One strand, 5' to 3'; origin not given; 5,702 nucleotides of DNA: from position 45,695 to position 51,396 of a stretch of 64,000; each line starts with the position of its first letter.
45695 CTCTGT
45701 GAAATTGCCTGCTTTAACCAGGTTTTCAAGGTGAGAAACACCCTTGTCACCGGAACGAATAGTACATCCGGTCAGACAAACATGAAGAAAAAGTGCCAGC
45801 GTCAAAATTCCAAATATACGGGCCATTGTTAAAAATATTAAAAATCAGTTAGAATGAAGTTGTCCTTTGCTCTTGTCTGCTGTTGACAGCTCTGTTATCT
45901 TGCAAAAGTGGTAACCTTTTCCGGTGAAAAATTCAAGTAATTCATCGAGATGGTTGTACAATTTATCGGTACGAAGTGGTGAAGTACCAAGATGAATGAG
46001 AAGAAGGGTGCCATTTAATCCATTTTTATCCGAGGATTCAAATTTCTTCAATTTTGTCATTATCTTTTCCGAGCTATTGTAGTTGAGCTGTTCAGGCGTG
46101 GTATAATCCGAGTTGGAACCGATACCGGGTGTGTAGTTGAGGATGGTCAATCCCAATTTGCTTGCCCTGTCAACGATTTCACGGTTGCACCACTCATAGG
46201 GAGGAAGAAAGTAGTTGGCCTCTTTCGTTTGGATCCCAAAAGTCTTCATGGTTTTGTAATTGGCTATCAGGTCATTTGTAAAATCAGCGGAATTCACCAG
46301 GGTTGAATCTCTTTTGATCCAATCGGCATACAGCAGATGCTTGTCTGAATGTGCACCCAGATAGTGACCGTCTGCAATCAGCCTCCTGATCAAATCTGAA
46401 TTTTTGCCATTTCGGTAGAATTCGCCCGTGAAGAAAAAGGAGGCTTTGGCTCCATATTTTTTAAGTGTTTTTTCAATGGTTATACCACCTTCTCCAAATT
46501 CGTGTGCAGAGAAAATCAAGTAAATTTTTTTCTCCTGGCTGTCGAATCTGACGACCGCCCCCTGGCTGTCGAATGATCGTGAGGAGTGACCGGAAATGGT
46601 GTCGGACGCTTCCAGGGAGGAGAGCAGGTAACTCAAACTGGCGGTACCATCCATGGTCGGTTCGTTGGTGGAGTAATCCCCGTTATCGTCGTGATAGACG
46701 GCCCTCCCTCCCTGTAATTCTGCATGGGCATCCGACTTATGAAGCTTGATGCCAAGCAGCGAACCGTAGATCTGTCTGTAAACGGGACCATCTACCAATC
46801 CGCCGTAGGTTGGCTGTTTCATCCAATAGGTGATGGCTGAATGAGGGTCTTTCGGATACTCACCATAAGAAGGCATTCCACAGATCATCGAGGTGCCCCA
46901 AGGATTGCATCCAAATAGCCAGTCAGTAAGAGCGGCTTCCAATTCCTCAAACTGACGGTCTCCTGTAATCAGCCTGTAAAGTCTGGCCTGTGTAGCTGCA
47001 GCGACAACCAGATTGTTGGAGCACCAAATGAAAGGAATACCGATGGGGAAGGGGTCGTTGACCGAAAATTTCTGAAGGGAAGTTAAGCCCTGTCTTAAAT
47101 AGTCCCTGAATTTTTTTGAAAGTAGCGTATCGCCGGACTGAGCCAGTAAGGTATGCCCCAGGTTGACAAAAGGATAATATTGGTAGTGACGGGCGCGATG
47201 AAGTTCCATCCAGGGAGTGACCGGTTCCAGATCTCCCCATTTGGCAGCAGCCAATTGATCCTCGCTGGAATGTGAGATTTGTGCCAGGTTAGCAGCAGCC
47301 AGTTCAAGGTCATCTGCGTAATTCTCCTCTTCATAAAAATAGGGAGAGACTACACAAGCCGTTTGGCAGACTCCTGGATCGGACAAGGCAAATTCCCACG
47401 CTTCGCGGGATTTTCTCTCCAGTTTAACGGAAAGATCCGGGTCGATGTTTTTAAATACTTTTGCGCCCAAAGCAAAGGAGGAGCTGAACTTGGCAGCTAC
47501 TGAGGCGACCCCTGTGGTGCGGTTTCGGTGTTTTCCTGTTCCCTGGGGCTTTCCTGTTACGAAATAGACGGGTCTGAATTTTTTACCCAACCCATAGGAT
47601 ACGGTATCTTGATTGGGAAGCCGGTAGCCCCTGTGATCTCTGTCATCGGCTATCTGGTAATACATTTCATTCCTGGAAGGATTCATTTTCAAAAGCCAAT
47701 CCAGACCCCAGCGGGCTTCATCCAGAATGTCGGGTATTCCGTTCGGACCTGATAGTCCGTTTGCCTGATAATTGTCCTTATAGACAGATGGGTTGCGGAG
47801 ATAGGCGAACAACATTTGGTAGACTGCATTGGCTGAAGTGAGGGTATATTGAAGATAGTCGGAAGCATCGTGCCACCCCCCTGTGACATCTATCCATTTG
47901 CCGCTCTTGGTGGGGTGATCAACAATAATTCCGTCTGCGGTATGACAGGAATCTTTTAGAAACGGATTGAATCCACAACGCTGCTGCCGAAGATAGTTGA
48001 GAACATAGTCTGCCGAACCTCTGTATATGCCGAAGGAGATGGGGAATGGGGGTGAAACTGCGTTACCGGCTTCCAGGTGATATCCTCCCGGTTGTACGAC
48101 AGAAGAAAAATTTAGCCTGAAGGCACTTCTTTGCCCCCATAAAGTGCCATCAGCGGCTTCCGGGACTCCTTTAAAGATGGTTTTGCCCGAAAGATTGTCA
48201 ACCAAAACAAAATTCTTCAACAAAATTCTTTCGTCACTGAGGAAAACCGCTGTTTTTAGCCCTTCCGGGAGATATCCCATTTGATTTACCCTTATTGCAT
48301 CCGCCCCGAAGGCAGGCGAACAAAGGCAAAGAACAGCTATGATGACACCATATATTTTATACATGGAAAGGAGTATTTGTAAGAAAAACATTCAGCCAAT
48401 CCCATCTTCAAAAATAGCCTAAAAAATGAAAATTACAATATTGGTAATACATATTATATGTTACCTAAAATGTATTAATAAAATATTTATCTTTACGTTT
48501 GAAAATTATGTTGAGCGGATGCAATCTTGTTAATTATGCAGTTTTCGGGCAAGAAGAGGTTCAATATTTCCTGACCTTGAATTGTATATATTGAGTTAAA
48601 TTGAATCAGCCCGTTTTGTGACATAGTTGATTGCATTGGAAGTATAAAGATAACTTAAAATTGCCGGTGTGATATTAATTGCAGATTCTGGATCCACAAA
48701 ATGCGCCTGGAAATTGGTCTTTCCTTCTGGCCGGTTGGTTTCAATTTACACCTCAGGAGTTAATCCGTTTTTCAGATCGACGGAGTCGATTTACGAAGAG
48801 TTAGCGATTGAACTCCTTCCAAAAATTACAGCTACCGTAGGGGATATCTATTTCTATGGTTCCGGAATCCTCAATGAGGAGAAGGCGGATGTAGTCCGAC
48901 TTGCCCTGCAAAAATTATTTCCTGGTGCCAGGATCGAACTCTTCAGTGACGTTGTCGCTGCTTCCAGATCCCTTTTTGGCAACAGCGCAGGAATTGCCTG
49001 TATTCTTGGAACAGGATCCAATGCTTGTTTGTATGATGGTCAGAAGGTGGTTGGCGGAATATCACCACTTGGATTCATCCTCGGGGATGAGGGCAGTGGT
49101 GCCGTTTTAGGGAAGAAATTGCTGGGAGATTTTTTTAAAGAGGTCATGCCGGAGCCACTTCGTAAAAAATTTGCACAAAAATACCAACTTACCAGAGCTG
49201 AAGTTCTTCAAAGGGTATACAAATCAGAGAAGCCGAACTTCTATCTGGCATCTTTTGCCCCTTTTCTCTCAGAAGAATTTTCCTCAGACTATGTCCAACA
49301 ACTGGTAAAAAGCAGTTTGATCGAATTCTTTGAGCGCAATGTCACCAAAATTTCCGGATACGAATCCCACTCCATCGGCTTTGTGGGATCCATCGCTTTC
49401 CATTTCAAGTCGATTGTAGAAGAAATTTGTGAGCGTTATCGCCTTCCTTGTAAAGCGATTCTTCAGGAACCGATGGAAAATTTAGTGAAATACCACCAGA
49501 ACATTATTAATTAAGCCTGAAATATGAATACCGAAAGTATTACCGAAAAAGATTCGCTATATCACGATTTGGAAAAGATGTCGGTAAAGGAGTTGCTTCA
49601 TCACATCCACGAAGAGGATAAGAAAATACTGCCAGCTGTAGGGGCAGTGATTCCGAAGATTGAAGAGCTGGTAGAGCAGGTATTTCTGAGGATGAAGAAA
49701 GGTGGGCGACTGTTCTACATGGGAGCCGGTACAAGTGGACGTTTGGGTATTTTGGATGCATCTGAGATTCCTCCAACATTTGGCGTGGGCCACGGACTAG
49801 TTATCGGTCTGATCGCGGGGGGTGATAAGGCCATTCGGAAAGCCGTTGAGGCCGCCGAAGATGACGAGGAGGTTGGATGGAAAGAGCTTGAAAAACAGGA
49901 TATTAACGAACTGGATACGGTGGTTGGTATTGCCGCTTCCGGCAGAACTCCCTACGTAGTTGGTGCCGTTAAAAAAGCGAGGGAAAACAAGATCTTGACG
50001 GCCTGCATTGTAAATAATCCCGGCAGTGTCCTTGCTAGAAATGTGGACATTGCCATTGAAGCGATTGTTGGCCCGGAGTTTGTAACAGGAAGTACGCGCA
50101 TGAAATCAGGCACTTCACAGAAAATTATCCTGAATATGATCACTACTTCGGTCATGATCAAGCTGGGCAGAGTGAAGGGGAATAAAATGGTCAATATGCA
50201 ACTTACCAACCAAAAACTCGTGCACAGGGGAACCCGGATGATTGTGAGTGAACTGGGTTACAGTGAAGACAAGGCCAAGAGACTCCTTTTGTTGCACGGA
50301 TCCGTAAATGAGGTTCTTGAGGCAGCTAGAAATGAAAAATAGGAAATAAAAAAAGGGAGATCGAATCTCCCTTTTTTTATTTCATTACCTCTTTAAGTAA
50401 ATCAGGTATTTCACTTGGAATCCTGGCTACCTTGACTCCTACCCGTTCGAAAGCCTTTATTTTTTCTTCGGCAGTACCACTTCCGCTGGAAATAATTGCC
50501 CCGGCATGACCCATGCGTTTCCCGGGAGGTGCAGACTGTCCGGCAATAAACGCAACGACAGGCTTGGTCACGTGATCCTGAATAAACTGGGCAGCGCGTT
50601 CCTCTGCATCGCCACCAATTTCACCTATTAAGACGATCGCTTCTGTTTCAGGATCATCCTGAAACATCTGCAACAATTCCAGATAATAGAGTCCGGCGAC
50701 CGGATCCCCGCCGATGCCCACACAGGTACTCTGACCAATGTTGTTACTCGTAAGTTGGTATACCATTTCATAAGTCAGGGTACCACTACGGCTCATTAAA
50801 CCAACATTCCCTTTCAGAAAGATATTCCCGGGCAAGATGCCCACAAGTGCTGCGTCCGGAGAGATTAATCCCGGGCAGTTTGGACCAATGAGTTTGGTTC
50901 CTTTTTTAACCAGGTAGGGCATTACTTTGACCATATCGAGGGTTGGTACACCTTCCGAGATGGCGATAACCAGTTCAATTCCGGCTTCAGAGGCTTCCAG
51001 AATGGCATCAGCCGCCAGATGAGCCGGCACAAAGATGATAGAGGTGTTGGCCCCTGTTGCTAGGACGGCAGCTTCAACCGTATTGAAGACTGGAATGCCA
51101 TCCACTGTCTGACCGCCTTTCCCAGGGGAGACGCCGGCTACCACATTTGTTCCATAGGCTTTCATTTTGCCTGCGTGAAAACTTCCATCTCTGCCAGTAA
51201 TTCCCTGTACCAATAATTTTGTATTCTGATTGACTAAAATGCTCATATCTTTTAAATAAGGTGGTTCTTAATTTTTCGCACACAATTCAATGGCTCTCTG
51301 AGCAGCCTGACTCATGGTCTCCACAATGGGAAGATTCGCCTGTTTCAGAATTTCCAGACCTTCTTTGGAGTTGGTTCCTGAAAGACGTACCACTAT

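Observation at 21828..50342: Candidate peptidoglycan/muropeptide utilisation super-locus (SusC/SusD + 12-gene array + murK-murQ)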

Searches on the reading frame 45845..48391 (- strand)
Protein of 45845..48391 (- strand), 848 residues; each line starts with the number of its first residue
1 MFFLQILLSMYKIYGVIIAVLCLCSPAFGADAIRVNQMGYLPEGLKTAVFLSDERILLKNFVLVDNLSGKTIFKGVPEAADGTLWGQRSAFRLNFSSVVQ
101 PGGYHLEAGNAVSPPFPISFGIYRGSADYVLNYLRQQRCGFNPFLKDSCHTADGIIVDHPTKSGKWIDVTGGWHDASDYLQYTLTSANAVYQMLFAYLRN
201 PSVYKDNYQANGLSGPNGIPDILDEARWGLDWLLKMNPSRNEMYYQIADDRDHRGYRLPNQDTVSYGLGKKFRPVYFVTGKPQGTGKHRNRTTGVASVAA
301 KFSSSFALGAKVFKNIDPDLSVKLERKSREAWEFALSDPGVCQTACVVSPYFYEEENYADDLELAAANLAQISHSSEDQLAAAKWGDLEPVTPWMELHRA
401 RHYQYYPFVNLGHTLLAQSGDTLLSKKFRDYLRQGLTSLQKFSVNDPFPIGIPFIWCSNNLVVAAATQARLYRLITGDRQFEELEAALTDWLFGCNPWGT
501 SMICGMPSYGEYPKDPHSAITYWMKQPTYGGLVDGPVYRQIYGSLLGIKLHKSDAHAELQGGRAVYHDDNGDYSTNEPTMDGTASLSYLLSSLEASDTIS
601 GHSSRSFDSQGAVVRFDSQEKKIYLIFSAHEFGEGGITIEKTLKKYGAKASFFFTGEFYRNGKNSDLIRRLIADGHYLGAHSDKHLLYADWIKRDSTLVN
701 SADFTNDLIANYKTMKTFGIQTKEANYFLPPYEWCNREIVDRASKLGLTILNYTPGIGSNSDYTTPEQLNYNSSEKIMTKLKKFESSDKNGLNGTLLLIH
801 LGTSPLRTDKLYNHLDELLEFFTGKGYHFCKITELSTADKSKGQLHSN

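Call 4: search_protein_families(library=pfam, proteins=[window:45845-48391:-])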
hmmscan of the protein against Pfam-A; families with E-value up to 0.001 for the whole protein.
window:45845-48391:- (848 aa): 3 families
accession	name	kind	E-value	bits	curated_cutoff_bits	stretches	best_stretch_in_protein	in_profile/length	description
PF00759.25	Glyco_hydro_9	-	8.5e-71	240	27.7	1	123-590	1-444/444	Glycosyl hydrolase family 9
PF02927.20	CelD_N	-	7e-15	56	24.6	1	31-111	4-84/86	Cellulase N-terminal ig-like domain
PF01522.26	Polysacc_deac_1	-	8.2e-12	45.6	23.1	1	620-750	6-123/124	Polysaccharide deacetylase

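Call 6: search_protein_families(library=ncbifam, proteins=[window:45845-48391:-], max_evalue=0.01)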
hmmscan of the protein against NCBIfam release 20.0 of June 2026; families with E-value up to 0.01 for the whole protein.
window:45845-48391:- (848 aa): 8 families
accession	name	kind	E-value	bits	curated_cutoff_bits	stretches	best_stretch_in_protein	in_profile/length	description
NF049990.1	CellobisidaseCelK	equivalog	1.3e-16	60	1700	1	166-345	374-543/889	cellulose 1,4-beta-cellobiosidase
TIGR02884.1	spore_pdaA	equivalog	8.9e-12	45.2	298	1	609-835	25-223/224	delta-lactam-biosynthetic de-N-acetylase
TIGR02764.1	spore_ybaN_pdaB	equivalog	7.8e-11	42.1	237.4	1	617-835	2-190/191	polysaccharide deacetylase family sporulation protein PdaB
TIGR02873.1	spore_ylxY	hypoth_equivalog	1.8e-07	30.6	391.5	1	638-835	102-266/268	probable sporulation protein, polysaccharide deacetylase family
TIGR04243.1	nodulat_NodB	equivalog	5.3e-07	29.3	240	1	638-754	19-124/197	chitooligosaccharide deacetylase NodB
NF045821.1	PgAcgDacpgdA1_Bac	equivalog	2.5e-06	26.6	400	1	640-753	107-208/282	peptidoglycan-N-acetylglucosamine deacetylase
NF045822.1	PgAcgDacpgdA2_Bac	equivalog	3.5e-06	26.5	400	1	613-687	61-133/274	peptidoglycan-N-acetylglucosamine deacetylase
NF045820.1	PgAcgDacpgdA_Strep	equivalog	5.6e-06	25.4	800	1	639-688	286-333/463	peptidoglycan-N-acetylglucosamine deacetylase PgdA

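Call 80: search_solved_structures(query=window:45845-48391:-, max_evalue=1e-10)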
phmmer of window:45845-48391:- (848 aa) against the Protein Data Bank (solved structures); distinct sequences matched with E-value up to 1e-10: 10.
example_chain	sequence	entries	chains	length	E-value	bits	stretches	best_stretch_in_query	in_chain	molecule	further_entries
3x17_B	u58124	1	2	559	9.3e-32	113.3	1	34-589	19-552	Endoglucanase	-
5u2o_A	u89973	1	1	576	1.6e-27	99.2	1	42-265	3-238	J30 CCH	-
5u0h_A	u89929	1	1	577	1e-23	86.7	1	42-265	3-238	J30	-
6dht_A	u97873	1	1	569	4.7e-18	67.9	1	30-247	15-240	Xyloglucan-specific endo-beta-1,4-glucanase BoGH9A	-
5e2j_A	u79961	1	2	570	4.6e-17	64.7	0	32-248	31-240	Endoglucanase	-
3ez8_A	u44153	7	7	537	6.7e-17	64.1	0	33-248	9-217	Cellulase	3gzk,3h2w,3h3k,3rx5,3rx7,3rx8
4cj0_A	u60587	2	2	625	1.6e-15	59.6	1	32-260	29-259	ENDOGLUCANASE D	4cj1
1clc_A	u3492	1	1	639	1.7e-15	59.5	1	32-260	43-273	ENDOGLUCANASE CELD; EC: 3.2.1.4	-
1rq5_A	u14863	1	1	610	7.6e-15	57.3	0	167-341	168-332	Cellobiohydrolase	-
1ut9_A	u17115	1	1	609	1e-13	53.6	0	167-341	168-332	CELLULOSE 1,4-BETA-CELLOBIOSIDASE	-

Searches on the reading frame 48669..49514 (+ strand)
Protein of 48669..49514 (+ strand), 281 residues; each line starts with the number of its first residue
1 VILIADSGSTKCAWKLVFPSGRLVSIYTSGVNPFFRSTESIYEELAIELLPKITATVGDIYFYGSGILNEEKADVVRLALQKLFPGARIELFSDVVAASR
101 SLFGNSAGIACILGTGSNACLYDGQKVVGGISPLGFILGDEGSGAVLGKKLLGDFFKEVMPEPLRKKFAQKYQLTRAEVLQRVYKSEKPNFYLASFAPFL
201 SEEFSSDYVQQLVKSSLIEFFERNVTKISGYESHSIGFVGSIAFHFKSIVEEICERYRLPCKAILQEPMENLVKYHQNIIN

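Call 4: search_protein_families(library=pfam, proteins=[window:48669-49514:+])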
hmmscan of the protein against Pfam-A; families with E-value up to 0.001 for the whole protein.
window:48669-49514:+ (281 aa): 0 families

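Call 6: search_protein_families(library=ncbifam, proteins=[window:48669-49514:+], max_evalue=0.01)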
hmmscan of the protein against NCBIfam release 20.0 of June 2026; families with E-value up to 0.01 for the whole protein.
window:48669-49514:+ (281 aa): 1 family
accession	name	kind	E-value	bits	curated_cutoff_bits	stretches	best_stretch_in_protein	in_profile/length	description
NF046058.1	NagK_SO3507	equivalog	4.4e-06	26.4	370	1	85-251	99-268/295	N-acetylglucosamine kinase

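Call 8: search_solved_structures(query=window:48669-49514:+, max_evalue=0.01)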
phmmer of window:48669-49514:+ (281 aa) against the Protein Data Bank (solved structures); distinct sequences matched with E-value up to 0.01: 6.
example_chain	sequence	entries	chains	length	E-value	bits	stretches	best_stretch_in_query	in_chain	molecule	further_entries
1zxo_A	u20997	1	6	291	9.7e-76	257.8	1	1-278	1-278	conserved hypothetical protein Q8A1P1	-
8oqw_A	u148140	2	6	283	1.6e-69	237.5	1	1-279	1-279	ATPase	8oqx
8ow9_B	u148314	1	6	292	5.1e-69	235.8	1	2-279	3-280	Putative novel MurNAc kinase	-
1zbs_A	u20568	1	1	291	1.8e-68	234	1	1-278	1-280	hypothetical protein PG1100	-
8oqk_A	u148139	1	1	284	3e-59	203.8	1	1-276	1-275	N-acetylglucosamine kinase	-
8ow7_A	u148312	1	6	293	5.7e-59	202.8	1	3-276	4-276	N-acetylglucosamine kinase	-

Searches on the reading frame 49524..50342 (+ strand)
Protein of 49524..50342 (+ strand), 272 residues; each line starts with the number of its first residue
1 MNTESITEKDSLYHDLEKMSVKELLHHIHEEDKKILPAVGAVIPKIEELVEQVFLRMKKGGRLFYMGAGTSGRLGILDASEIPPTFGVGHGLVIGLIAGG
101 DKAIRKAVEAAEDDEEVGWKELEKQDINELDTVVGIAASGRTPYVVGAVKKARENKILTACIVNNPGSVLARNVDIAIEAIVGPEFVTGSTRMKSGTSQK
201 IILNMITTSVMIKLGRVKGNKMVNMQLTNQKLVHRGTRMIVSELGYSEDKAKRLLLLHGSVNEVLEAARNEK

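Call 4: search_protein_families(library=pfam, proteins=[window:49524-50342:+])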
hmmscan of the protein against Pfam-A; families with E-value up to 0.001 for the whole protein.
window:49524-50342:+ (272 aa): 5 families
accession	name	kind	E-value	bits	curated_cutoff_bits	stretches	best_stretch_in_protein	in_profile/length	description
PF22645.1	GKRP_SIS_N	-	1.1e-19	70.7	27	1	46-150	2-110/113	Glucokinase regulatory protein N-terminal SIS domain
PF01380.27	SIS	-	5.3e-11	42.9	25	1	124-207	48-129/131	SIS domain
PF22198.1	GKRP_SIS_2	-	5.3e-07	30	27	1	45-103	6-64/191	Glucokinase regulatory protein, second SIS domain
PF20741.3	GKRP-like_C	-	2.9e-06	28.2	27.7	1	220-256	2-38/100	C-terminal lid domain of glucokinase regulatory protein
PF13580.11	SIS_2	-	6.9e-06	26.6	27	1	44-156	19-130/138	SIS domain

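Call 6: search_protein_families(library=ncbifam, proteins=[window:49524-50342:+], max_evalue=0.01)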
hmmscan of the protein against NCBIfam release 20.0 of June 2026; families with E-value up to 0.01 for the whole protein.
window:49524-50342:+ (272 aa): 12 families
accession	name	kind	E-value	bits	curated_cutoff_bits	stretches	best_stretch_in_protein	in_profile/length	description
NF003915.0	PRK05441.1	subfamily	8e-108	360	168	1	6-256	8-258/300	N-acetylmuramic acid 6-phosphate etherase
NF009222.0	PRK12570.1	subfamily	9.1e-94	313.8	255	1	12-256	21-265/307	N-acetylmuramic acid 6-phosphate etherase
TIGR00274.1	TIGR00274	equivalog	1.4e-87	293.4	302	1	10-256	7-253/291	N-acetylmuramic acid 6-phosphate etherase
NF001484.0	PRK00331.1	subfamily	2.6e-08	32.7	381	1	125-228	329-430/601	isomerizing glutamine--fructose-6-phosphate transaminase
TIGR01135.1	glmS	equivalog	4.2e-08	32.2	418.05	1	123-229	332-436/607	glutamine--fructose-6-phosphate transaminase (isomerizing)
NF040776.2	AlsR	equivalog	1.4e-05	24.2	400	1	127-180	174-227/279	transcriptional repressor AlsR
NF008458.0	PRK11337.1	equivalog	8.3e-05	21.7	378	1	128-181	187-240/293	MurR/RpiR family transcriptional regulator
TIGR03127.2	RuMP_HxlB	equivalog_domain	8.4e-05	22.5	160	1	126-218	69-163/178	6-phospho-3-hexuloisomerase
NF046059.1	NagB_SO3506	equivalog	0.0002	20.8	430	1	132-192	89-149/330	glucosamine-6-phosphate deaminase NagB-II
NF002805.0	PRK02947.1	subfamily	0.00023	20.4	135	1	45-164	25-142/247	sugar isomerase domain-containing protein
TIGR00441.1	gmhA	equivalog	0.0047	17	209.45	0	129-179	79-129/154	D-sedoheptulose 7-phosphate isomerase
NF008451.0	PRK11302.1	subfamily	0.0079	15.7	296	1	126-216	172-260/286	transcriptional regulator HexR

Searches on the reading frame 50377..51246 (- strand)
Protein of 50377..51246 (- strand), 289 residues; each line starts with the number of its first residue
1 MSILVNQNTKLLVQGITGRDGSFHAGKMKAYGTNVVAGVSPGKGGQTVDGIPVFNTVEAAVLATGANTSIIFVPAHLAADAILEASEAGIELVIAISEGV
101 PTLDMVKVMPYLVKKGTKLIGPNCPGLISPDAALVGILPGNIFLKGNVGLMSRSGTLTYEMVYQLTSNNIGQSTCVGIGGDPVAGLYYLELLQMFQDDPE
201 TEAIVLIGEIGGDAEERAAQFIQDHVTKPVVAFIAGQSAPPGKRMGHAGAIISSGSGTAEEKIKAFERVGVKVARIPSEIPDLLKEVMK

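Call 4: search_protein_families(library=pfam, proteins=[window:50377-51246:-])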
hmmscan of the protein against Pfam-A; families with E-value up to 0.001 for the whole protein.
window:50377-51246:- (289 aa): 4 families
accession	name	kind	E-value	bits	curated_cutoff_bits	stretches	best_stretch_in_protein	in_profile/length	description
PF02629.25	CoA_binding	-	9.5e-26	90.8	22.3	1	6-99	1-97/97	CoA binding domain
PF00549.24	Ligase_CoA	-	1.8e-24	86.7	24.5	1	151-267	1-123/128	CoA-ligase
PF13607.11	Succ_CoA_lig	-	5.6e-13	49.3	27.4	1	145-276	1-127/138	Succinyl-CoA ligase like flavodoxin domain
PF13380.12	CoA_binding_2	-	7.3e-05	23.6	22.8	1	25-128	20-114/116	CoA binding domain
